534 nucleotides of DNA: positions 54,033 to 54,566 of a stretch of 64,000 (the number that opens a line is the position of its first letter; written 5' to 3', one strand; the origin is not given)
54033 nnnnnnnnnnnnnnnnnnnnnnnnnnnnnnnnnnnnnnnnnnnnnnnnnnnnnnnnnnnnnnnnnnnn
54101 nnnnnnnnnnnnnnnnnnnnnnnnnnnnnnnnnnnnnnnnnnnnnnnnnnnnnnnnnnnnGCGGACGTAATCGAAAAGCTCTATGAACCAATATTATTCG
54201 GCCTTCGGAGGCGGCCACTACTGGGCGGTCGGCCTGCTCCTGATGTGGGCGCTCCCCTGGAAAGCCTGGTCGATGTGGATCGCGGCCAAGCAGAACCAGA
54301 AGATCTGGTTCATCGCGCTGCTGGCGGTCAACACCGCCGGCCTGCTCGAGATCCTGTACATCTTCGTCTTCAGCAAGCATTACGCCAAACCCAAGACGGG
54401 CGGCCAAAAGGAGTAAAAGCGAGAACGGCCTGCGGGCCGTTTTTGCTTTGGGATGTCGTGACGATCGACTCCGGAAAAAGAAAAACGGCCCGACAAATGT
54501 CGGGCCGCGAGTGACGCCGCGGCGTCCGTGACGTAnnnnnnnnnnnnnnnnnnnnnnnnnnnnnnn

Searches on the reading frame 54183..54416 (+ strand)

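Call 3: search_protein_families(library=pfam, proteins=[window:54183-54416:+], max_evalue=1)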
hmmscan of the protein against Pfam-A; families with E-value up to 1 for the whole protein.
window:54183-54416:+ (77 aa): 2 families
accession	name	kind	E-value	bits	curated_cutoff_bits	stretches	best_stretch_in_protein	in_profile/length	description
PF18893.5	DUF5652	-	1.2e-19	70.2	23.4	1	5-67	5-67/71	Family of unknown function (DUF5652)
PF13491.11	FtsK_4TM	-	0.013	15.6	23.1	1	5-62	59-114/171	4TM region of DNA translocase FtsK/SpoIIIE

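Call 7: search_protein_families(library=ncbifam, proteins=[window:54183-54416:+], max_evalue=1)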
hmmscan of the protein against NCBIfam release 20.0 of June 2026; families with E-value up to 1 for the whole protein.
window:54183-54416:+ (77 aa): 0 families
